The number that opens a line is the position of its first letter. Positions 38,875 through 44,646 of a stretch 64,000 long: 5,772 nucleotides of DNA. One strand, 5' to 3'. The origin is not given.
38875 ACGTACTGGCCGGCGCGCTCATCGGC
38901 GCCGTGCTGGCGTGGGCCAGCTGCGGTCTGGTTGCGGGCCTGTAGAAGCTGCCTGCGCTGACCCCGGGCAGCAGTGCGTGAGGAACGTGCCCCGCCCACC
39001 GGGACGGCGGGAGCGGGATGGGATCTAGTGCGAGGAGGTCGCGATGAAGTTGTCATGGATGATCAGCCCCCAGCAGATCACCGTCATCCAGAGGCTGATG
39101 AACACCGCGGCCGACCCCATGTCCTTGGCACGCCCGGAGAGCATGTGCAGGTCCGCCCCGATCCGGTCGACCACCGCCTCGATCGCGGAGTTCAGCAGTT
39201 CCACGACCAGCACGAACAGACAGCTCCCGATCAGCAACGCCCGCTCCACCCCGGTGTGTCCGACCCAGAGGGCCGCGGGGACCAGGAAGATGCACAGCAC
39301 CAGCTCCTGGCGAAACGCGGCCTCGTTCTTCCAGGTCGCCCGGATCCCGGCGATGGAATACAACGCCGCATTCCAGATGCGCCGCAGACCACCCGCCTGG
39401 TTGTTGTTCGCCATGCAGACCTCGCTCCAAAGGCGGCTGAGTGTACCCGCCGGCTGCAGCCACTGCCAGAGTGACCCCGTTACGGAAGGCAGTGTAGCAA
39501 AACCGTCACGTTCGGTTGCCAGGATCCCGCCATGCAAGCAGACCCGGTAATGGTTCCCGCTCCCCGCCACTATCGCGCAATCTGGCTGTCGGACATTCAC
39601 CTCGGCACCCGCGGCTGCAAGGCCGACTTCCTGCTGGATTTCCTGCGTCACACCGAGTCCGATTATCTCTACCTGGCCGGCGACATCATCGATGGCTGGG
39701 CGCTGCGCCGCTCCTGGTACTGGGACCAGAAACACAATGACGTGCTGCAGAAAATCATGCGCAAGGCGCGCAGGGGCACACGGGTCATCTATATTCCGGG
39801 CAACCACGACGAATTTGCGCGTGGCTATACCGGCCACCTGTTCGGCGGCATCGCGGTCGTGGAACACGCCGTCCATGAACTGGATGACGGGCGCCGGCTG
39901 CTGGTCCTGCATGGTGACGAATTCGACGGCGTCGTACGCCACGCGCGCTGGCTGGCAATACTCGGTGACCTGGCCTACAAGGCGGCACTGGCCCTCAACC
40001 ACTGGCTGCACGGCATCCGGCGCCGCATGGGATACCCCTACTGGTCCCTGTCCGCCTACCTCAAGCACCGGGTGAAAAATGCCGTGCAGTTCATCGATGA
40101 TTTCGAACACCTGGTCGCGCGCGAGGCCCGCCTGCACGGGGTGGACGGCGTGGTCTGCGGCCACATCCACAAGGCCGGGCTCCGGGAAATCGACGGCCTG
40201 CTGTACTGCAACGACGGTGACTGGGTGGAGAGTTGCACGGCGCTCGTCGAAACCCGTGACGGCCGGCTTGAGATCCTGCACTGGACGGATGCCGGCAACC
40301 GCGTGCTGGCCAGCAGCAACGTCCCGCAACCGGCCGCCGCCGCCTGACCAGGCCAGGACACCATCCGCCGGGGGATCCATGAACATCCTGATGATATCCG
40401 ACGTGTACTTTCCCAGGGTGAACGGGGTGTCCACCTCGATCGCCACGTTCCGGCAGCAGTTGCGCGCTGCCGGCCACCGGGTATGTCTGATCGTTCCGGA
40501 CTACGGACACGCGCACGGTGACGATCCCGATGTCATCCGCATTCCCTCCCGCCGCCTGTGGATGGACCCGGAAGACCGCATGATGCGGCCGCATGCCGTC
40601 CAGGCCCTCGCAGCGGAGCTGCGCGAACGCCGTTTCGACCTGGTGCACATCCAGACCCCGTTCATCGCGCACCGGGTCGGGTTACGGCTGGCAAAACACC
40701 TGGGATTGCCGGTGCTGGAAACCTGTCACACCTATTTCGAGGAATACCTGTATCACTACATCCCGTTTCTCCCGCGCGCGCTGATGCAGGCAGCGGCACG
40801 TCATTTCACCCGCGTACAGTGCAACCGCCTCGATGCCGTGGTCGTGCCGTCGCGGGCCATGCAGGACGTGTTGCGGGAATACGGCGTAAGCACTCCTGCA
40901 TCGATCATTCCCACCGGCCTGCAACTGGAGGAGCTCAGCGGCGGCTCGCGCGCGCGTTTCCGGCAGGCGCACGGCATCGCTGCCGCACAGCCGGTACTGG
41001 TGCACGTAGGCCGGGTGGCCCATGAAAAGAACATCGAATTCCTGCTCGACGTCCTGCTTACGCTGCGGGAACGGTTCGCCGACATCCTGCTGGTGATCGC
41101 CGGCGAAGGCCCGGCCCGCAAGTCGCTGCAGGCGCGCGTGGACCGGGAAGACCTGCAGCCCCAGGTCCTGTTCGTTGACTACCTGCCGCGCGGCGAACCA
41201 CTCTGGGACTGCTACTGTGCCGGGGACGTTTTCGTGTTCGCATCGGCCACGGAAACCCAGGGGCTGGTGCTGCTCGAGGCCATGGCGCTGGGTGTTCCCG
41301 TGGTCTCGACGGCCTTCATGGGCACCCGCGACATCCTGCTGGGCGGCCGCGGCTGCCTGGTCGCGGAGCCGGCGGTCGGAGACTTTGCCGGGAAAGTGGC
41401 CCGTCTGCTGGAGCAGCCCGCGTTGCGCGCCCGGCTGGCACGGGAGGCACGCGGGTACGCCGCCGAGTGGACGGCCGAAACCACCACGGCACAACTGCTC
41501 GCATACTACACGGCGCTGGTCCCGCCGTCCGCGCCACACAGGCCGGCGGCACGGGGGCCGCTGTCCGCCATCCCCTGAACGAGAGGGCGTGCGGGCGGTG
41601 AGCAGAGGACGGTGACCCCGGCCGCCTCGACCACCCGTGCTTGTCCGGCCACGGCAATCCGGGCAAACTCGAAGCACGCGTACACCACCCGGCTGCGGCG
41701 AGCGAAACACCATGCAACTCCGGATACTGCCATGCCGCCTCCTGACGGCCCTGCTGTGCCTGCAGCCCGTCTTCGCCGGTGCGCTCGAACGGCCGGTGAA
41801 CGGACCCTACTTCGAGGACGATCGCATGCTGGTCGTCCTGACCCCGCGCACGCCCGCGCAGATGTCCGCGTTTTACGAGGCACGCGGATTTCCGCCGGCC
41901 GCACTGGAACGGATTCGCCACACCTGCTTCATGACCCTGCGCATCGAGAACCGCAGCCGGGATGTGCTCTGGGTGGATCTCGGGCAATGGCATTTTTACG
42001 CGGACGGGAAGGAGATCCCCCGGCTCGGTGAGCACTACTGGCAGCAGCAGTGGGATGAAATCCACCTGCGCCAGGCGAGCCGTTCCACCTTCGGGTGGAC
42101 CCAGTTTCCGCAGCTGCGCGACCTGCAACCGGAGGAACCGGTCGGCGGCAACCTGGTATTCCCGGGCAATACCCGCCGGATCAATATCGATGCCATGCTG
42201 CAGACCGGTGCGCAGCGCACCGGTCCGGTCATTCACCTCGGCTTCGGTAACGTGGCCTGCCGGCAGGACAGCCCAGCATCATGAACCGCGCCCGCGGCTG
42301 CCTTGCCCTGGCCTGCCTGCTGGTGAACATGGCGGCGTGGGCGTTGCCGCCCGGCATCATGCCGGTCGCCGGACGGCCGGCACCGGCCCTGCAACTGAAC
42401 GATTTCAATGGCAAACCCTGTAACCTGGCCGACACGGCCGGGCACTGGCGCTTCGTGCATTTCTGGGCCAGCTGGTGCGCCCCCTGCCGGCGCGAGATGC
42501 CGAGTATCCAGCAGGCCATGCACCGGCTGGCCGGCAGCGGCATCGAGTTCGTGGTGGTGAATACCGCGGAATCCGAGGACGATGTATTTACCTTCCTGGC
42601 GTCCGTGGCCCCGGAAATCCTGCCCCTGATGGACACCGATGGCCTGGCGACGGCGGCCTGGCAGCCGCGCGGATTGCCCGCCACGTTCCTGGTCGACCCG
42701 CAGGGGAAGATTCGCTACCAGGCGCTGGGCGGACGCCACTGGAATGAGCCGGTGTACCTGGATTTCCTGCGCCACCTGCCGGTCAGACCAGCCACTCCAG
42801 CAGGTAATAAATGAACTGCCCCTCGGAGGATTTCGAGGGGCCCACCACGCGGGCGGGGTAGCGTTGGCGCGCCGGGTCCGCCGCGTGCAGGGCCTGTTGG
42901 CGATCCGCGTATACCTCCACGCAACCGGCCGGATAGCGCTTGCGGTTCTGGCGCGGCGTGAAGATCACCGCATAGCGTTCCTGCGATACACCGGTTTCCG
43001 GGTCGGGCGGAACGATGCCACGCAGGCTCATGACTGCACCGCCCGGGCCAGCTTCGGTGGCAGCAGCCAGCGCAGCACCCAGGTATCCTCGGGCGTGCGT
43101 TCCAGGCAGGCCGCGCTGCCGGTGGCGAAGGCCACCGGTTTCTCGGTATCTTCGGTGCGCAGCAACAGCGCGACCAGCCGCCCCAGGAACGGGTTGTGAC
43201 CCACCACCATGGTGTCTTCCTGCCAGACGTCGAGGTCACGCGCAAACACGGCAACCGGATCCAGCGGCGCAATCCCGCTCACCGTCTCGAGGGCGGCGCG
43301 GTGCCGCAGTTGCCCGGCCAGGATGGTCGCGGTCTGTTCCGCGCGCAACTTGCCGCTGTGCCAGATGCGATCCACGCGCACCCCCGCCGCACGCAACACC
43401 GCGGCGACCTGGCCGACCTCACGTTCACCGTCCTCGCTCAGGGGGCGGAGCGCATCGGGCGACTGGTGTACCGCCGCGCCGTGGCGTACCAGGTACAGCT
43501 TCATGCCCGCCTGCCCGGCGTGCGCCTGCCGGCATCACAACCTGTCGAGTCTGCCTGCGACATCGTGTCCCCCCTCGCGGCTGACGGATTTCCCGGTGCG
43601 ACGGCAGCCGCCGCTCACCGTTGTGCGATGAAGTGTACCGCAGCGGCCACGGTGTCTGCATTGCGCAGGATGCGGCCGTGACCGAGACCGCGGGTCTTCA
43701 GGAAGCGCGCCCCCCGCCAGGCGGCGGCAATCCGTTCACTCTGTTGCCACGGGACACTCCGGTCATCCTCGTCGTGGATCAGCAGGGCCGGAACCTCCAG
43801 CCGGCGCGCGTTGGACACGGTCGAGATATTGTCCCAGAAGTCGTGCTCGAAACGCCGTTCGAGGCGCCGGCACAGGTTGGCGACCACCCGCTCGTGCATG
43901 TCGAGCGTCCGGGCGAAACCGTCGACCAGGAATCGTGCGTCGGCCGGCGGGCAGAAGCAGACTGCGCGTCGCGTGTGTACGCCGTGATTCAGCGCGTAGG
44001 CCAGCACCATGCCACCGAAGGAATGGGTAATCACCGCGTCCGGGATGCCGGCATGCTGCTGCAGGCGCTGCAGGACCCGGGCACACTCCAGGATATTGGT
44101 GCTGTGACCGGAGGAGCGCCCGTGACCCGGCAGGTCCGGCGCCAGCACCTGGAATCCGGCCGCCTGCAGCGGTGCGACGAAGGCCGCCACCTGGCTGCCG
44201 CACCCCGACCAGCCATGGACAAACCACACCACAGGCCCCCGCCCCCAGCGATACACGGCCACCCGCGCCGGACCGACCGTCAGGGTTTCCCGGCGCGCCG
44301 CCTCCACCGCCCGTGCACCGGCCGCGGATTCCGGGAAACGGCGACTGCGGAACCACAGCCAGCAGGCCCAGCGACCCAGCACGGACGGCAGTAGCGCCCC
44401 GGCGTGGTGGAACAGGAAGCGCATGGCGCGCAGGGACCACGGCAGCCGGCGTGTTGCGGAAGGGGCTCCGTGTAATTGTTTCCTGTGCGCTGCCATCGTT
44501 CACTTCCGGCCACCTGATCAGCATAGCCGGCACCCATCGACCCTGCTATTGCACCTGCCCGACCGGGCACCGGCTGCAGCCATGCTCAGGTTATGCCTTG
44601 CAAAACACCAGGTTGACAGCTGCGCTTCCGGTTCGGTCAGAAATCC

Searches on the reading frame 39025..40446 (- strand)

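Call 24: search_protein_families(library=pfam, proteins=[window:39025-40446:-], max_evalue=0.000001)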
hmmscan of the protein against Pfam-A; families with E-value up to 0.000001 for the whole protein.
window:39025-40446:- (473 aa): 1 family
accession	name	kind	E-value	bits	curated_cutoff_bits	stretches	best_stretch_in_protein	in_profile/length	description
PF01219.24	DAGK_prokar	-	6.2e-33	113.1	22.3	1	363-463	2-102/102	Prokaryotic diacylglycerol kinase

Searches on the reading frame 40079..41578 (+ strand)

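Call 24: search_protein_families(library=pfam, proteins=[window:40079-41578:+], max_evalue=0.000001)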
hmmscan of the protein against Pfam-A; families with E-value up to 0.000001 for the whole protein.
window:40079-41578:+ (499 aa): 6 families
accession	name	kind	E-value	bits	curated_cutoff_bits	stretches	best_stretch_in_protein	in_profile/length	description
PF00534.26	Glycos_transf_1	-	3.3e-34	118.3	26.4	1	291-458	2-170/172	Glycosyl transferases group 1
PF13439.12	Glyco_transf_4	-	2.1e-32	112.9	28.5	1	114-284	1-169/170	Glycosyltransferase Family 4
PF13692.12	Glyco_trans_1_4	-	2.4e-30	106.1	27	1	305-445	2-141/142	Glycosyl transferases group 1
PF13579.12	Glyco_trans_4_4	-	3.3e-18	67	29.7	1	115-279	1-157/158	Glycosyl transferase 4-like domain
PF20706.3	GT4-conflict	-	4e-07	29.8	26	0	104-440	1-340/385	Family 4 Glycosyltransferase in conflict systems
PF13524.12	Glyco_trans_1_2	-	4.4e-07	30.4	25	1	394-475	63-144/144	Glycosyl transferase-like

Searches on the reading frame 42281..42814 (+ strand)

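Call 24: search_protein_families(library=pfam, proteins=[window:42281-42814:+], max_evalue=0.000001)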
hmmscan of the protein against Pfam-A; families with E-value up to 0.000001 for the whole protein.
window:42281-42814:+ (177 aa): 4 families
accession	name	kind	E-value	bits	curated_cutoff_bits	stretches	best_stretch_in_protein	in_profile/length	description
PF00578.27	AhpC-TSA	-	2.8e-19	69.7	26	1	31-146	2-123/124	AhpC/TSA family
PF08534.16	Redoxin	-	8.5e-17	61.8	26.6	1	30-159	2-144/148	Redoxin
PF13905.12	Thioredoxin_8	-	8e-08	33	27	1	59-144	6-94/94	Thioredoxin-like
PF00085.26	Thioredoxin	-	3.1e-07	30.8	23.5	1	58-114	22-77/103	Thioredoxin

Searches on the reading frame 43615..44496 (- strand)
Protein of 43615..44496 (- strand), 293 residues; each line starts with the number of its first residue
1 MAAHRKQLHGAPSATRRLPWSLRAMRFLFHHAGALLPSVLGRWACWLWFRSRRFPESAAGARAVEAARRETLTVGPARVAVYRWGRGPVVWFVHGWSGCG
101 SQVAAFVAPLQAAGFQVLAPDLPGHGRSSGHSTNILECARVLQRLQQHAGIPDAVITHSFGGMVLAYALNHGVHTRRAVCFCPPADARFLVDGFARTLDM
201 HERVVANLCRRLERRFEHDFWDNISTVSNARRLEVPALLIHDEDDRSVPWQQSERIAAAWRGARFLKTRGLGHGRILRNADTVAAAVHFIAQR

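Call 24: search_protein_families(library=pfam, proteins=[window:43615-44496:-], max_evalue=0.000001)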
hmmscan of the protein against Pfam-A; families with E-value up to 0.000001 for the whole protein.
window:43615-44496:- (293 aa): 3 families
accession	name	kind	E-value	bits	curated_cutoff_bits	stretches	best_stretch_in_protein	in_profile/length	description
PF00561.26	Abhydrolase_1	-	1.2e-19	71.4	25.8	1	88-183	1-102/245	alpha/beta hydrolase fold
PF12697.13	Abhydrolase_6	-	4.3e-16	60.7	26.3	1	92-286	3-217/217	Alpha/beta hydrolase family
PF12146.15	Hydrolase_4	-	2.2e-13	50.5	27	1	89-211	6-136/239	Serine aminopeptidase, S33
